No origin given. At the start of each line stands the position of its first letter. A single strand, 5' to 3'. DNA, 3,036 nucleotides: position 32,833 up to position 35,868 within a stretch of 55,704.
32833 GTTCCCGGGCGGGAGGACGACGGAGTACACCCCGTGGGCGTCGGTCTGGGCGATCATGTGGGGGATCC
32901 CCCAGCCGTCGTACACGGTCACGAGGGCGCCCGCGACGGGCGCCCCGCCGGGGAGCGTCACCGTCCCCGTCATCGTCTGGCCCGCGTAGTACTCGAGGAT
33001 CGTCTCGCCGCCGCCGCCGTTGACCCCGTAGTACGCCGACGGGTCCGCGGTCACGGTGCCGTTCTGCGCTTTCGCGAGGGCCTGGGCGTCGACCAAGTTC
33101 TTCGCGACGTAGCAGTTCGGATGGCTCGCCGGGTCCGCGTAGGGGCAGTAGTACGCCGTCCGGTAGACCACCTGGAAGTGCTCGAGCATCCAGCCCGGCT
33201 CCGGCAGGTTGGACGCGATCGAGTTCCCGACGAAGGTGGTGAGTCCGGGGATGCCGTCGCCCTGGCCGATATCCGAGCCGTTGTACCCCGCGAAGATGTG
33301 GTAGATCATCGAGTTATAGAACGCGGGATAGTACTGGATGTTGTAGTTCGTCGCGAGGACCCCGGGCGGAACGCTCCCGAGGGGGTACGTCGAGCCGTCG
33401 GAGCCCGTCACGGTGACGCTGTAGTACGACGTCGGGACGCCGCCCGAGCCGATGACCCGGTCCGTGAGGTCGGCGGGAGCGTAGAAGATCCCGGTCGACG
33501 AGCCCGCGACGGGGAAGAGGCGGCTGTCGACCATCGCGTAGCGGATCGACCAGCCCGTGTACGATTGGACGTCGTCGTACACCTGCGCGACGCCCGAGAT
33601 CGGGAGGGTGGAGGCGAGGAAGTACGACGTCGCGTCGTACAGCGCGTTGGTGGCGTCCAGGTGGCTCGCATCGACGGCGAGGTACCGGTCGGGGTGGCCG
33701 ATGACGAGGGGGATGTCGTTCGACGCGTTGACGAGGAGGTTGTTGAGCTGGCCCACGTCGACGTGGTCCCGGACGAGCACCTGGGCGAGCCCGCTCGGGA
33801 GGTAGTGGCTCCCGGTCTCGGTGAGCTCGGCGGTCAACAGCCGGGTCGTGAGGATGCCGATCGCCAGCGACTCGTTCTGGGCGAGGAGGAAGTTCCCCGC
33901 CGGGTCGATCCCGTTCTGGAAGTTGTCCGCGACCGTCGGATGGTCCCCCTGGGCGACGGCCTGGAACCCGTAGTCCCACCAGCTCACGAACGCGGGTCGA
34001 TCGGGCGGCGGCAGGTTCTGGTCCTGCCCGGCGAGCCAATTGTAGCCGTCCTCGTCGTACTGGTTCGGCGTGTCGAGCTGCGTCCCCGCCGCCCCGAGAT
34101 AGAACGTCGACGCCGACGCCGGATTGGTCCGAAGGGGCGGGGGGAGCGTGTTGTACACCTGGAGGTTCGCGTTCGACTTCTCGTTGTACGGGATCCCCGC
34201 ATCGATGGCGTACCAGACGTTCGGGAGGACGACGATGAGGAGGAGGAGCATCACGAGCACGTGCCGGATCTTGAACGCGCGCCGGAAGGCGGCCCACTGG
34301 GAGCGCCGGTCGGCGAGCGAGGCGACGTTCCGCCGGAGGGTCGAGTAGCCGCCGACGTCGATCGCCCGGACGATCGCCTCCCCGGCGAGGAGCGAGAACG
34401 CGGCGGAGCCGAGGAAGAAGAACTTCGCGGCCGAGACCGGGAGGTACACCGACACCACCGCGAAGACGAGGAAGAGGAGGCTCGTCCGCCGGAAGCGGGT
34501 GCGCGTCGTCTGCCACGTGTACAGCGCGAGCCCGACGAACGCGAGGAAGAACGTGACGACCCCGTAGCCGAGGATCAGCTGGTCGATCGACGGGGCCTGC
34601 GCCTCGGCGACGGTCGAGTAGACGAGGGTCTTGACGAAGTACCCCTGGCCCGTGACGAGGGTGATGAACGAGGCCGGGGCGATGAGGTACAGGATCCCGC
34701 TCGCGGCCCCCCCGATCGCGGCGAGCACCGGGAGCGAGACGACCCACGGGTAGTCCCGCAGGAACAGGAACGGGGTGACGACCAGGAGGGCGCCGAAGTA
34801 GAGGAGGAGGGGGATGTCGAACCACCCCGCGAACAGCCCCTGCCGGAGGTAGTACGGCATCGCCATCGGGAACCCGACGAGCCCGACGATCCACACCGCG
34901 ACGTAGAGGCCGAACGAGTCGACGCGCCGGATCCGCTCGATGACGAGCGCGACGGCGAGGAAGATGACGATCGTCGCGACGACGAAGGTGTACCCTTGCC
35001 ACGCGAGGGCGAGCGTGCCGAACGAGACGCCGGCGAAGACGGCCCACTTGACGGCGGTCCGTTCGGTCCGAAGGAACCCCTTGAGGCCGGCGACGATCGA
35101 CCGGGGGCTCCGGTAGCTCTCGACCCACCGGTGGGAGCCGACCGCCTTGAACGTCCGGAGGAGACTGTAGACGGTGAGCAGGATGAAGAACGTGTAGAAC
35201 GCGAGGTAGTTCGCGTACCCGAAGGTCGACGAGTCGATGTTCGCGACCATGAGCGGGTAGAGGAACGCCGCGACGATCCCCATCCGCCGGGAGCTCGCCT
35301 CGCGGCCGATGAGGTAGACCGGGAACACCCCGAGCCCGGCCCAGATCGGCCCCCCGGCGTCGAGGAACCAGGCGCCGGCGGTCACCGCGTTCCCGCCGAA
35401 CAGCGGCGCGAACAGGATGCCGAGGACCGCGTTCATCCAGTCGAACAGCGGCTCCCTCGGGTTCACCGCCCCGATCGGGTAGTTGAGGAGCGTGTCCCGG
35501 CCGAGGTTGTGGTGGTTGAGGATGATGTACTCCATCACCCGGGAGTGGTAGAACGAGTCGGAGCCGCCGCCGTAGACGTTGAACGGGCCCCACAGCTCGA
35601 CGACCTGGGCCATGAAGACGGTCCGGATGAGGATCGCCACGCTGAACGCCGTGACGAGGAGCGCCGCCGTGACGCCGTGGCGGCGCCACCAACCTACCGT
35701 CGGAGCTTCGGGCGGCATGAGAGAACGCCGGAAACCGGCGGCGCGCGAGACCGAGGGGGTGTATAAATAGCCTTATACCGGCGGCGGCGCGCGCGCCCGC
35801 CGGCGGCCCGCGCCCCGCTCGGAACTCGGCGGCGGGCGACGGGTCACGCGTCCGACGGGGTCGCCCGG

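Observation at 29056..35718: Giant 2,220-aa AglB: STT3 catalytic core fused to a roughly 1,300-aa sequon-dense beta-sandwich array with a second, C-terminal membrane anchor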

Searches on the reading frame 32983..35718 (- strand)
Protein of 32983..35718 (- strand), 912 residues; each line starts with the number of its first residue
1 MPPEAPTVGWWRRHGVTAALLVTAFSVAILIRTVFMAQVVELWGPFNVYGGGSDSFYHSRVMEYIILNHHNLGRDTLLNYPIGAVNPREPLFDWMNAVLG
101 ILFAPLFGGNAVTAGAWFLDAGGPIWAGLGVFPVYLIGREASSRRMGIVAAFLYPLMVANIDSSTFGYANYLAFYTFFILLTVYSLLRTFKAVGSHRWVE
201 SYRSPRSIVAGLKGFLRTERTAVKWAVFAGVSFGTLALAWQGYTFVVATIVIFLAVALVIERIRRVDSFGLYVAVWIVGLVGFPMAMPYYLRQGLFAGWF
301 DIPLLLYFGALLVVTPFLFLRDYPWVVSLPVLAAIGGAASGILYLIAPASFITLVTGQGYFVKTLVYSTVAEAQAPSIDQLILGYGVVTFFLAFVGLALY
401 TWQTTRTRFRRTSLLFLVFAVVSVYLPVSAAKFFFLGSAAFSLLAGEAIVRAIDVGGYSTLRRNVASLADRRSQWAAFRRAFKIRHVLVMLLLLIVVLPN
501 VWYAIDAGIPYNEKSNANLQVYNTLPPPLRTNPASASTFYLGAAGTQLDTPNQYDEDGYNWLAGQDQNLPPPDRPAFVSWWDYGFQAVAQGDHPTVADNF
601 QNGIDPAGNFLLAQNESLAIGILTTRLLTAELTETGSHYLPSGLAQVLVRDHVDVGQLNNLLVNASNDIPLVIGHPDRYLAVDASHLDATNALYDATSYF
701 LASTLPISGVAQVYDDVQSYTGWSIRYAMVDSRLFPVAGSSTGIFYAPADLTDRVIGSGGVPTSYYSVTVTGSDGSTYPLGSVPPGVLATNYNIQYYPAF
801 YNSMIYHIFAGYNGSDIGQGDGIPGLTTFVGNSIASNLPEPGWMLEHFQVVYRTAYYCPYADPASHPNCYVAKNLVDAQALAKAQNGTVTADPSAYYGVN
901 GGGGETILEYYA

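Call 9: find_homologous_proteins(query=window:32983-35718:-, max_evalue=0.00001)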
Query window:32983-35718:- (912 aa): 25 proteins with E <= 0.00001 among 8000 candidates.
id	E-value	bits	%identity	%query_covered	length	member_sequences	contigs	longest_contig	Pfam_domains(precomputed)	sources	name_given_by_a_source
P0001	0.0e+0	1358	66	100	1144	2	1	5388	PF13620.13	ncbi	-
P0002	0.0e+0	1250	62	99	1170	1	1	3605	PF13715.13,PF02516.21,PF14686.13,PF17802.8,PF13620.13,PF09430.17,PF22904.4,PF17210.10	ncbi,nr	ncbi:MAG TPA: carboxypeptidase regulatory-like domain-containing protein, partial [Thermoplasmata ar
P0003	0.0e+0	1241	61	99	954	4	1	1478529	PF02516.21,PF13620.13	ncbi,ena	-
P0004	0.0e+0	1219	63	94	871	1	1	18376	PF02516.21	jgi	jgi:dolichyl-diphosphooligosaccharide--protein glycosyltransferase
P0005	0.0e+0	1157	62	92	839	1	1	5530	PF02516.21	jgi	-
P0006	0.0e+0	1150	63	88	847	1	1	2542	PF02516.21,PF13620.13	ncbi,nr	ncbi:MAG TPA: STT3 domain-containing protein, partial [Thermoplasmata archaeon]|nr:STT3 domain-conta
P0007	0.0e+0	1096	61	86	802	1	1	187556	PF22627.1,PF02516.21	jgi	-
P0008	2.1e-265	901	58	79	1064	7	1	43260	PF13715.13,PF14686.13,PF13620.13,PF09430.17,PF22904.4,PF17210.10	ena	-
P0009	3.0e-265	901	72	60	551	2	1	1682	PF02516.21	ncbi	ncbi:MAG TPA: STT3 domain-containing protein, partial [Thermoplasmata archaeon]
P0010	2.5e-260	885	58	76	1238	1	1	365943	PF13715.13,PF13620.13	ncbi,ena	-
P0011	6.6e-242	824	58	73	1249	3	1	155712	PF13715.13,PF22627.1,PF17802.8,PF13620.13,PF17210.10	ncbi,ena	-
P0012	3.1e-237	808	65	61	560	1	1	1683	-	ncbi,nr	ncbi:MAG TPA: hypothetical protein VGS21_05040, partial [Acidimicrobiales bacterium]|nr:hypothetical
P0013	4.1e-231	788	63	60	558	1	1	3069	PF02516.21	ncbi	ncbi:MAG: hypothetical protein ACREC5_01740, partial [Thermoplasmata archaeon]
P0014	1.2e-229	783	62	61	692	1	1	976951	PF02516.21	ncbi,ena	-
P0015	9.8e-226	770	65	58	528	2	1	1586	-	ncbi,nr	ncbi:MAG TPA: hypothetical protein VGS18_00220, partial [Thermoplasmata archaeon]|nr:hypothetical pr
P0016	1.1e-222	760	67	56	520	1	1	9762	PF02516.21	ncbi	ncbi:MAG: STT3 domain-containing protein, partial [Thermoplasmata archaeon]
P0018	3.9e-156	540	36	96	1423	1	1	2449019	PF13715.13,PF02516.21,PF13620.13,PF22904.4,PF17210.10,PF13231.13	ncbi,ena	-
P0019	3.3e-145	504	38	68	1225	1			PF13715.13,PF02516.21,PF13620.13,PF22904.4,PF17210.10,PF13231.13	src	-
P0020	3.6e-140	487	34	94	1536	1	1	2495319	PF13715.13,PF02516.21,PF17802.8,PF23193.2,PF13620.13,PF22904.4,PF17210.10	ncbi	ncbi:MAG: carboxypeptidase regulatory-like domain-containing protein, partial [Thermoplasmata archae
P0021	3.2e-125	437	37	73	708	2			PF02516.21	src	-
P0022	2.9e-114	401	35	70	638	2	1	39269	PF02516.21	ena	-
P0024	8.0e-49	185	26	90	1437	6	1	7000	PF10670.16,PF02516.21,PF20598.5,PF13620.13,PF22904.4,PF17210.10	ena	-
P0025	1.0e-48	184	26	92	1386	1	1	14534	PF13715.13,PF02516.21,PF23194.2,PF17802.8,PF13620.13,PF22904.4,PF17210.10,PF13231.13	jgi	jgi:dolichyl-diphosphooligosaccharide--protein glycosyltransferase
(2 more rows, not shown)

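Call 10: find_encoding_contigs(protein=P0003, flank=10000, max_places=2)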
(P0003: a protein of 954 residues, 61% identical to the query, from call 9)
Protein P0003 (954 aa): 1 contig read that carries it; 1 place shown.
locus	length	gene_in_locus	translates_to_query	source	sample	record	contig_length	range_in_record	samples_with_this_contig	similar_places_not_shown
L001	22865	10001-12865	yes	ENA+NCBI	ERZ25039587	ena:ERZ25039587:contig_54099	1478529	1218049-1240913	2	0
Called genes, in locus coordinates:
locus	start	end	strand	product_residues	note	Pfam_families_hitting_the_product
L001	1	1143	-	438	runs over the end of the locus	PF22641:TiaS_TCKD, PF08489:TiaS_FLD, PF23783:Zn_ribbon_TiaS (weak)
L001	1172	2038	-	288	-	PF02775:TPP_enzyme_C, PF12367:PFO_beta_C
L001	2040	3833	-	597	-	PF01558:POR, PF01855:POR_N, PF17147:PFOR_II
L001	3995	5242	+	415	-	PF00682:HMGL-like, PF22617:HCS_D2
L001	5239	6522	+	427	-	PF00330:Aconitase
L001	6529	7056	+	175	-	PF00694:Aconitase_C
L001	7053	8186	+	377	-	PF00180:Iso_dh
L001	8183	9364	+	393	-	PF00108:Thiolase_N, PF02803:Thiolase_C, PF22691:Thiolase_C_1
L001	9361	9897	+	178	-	PF12172:zf-ChsH2, PF01796:OB_ChsH2_C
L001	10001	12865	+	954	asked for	PF02516:STT3 (weak), PF13620:CarboxypepD_reg (faint)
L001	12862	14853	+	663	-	PF17210:SdrD_B (faint), PF13620:CarboxypepD_reg (weak), PF13715:CarbopepD_reg_2 (faint), PF22904:NOMO1-like_2nd (faint), PF14686:fn3_3 (faint), PF13620:CarboxypepD_reg (weak)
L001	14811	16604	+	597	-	-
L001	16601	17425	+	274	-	PF07705:CARDB (faint)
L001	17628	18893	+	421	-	PF00736:EF1_GNE, PF04307:YdjM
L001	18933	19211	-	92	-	PF12797:Fer4_2 (faint), PF13237:Fer4_10 (weak), PF14697:Fer4_21 (faint), PF12838:Fer4_7 (faint), PF13187:Fer4_9 (weak)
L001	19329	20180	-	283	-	PF00248:Aldo_ket_red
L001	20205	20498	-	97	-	-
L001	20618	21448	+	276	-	PF00561:Abhydrolase_1, PF12146:Hydrolase_4, PF12697:Abhydrolase_6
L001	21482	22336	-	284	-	PF00106:adh_short, PF08659:KR, PF23441:SDR, PF13561:adh_short_C2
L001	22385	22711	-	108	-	PF00085:Thioredoxin, PF13098:Thioredoxin_2 (faint)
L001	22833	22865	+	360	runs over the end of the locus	PF00756:Esterase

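Call 11: find_encoding_contigs(protein=P0010, flank=10000, max_places=2)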
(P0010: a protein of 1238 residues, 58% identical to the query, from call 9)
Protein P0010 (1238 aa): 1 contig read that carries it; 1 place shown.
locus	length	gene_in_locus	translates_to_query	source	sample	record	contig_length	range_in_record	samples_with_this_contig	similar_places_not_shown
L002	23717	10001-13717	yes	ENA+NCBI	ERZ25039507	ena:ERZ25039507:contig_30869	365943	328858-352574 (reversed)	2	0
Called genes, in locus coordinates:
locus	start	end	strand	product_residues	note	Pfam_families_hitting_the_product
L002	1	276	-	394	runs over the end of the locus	PF22641:TiaS_TCKD, PF08489:TiaS_FLD, PF23783:Zn_ribbon_TiaS (weak)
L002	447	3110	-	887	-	PF01558:POR, PF01855:POR_N, PF02775:TPP_enzyme_C, PF12367:PFO_beta_C (weak)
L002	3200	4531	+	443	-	PF00682:HMGL-like, PF22617:HCS_D2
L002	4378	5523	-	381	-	-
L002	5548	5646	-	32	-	-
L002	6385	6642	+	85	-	PF00180:Iso_dh (weak)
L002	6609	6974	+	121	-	PF00180:Iso_dh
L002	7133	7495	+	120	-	PF00180:Iso_dh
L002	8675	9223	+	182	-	PF12172:zf-ChsH2, PF01796:OB_ChsH2_C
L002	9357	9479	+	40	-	-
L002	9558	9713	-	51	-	-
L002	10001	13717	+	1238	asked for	PF13620:CarboxypepD_reg (weak), PF13715:CarbopepD_reg_2 (faint), PF13620:CarboxypepD_reg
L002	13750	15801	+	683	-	-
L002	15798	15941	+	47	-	-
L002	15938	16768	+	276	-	-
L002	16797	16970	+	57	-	PF07754:Ribosomal_aS21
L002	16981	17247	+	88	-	PF00736:EF1_GNE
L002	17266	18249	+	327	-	PF04307:YdjM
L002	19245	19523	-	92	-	PF12797:Fer4_2 (faint), PF12838:Fer4_7 (faint), PF13237:Fer4_10 (weak), PF14697:Fer4_21 (faint), PF13187:Fer4_9 (weak)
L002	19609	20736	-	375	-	PF00248:Aldo_ket_red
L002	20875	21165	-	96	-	PF08734:GYD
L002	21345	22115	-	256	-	PF13489:Methyltransf_23 (weak), PF08241:Methyltransf_11, PF08242:Methyltransf_12, PF13649:Methyltransf_25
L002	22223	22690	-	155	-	-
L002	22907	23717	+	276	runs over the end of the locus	PF00561:Abhydrolase_1, PF12146:Hydrolase_4, PF12697:Abhydrolase_6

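Call 12: find_encoding_contigs(protein=P0011, flank=10000, max_places=2)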
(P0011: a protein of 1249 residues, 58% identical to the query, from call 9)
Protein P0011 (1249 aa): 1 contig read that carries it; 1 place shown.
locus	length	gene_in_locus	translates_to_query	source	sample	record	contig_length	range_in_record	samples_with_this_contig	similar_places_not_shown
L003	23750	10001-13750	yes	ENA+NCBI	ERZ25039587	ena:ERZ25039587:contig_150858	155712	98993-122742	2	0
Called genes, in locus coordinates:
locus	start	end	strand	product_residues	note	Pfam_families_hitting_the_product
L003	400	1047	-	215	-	PF02775:TPP_enzyme_C, PF12367:PFO_beta_C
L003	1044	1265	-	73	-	-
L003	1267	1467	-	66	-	-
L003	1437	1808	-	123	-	-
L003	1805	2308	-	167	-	PF01855:POR_N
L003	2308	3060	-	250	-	-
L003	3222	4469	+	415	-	PF00682:HMGL-like, PF22617:HCS_D2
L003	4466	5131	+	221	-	PF00330:Aconitase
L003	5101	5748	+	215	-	PF00330:Aconitase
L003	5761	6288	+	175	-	PF00694:Aconitase_C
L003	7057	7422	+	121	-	PF00180:Iso_dh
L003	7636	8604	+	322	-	PF00108:Thiolase_N, PF02803:Thiolase_C, PF22691:Thiolase_C_1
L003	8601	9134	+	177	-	PF12172:zf-ChsH2 (weak), PF01796:OB_ChsH2_C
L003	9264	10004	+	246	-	PF02516:STT3 (weak)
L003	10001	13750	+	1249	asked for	PF22627:AglB_core-like (weak), PF13620:CarboxypepD_reg (weak), PF13715:CarbopepD_reg_2 (faint), PF17210:SdrD_B (faint), PF17802:SpaA (faint), PF13620:CarboxypepD_reg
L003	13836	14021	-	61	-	-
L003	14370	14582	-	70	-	-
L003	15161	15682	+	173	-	-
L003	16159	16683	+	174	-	-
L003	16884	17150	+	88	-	PF00736:EF1_GNE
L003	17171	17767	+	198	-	PF04307:YdjM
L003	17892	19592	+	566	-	PF01609:DDE_Tnp_1 (weak)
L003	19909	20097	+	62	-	-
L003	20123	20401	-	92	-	PF12797:Fer4_2 (faint), PF13237:Fer4_10 (weak), PF14697:Fer4_21 (faint), PF13183:Fer4_8 (faint), PF12838:Fer4_7 (weak), PF13187:Fer4_9 (weak)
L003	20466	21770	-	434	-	PF07282:Cas12f1-like_TNB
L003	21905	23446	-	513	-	-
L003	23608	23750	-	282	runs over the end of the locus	PF00248:Aldo_ket_red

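Call 16: search_solved_structures(query=window:32983-35718:-, max_evalue=0.01, show_alignments=2)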
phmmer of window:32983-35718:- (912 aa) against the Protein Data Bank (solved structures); distinct sequences matched with E-value up to 0.01: 2.
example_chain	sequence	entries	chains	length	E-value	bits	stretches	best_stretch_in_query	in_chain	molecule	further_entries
3vu0_A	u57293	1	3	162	2.8e-05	25.6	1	573-628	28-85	Putative uncharacterized protein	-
3vgp_A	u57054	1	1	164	0.00014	23.3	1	565-626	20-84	Transmembrane oligosaccharyl transferase, putative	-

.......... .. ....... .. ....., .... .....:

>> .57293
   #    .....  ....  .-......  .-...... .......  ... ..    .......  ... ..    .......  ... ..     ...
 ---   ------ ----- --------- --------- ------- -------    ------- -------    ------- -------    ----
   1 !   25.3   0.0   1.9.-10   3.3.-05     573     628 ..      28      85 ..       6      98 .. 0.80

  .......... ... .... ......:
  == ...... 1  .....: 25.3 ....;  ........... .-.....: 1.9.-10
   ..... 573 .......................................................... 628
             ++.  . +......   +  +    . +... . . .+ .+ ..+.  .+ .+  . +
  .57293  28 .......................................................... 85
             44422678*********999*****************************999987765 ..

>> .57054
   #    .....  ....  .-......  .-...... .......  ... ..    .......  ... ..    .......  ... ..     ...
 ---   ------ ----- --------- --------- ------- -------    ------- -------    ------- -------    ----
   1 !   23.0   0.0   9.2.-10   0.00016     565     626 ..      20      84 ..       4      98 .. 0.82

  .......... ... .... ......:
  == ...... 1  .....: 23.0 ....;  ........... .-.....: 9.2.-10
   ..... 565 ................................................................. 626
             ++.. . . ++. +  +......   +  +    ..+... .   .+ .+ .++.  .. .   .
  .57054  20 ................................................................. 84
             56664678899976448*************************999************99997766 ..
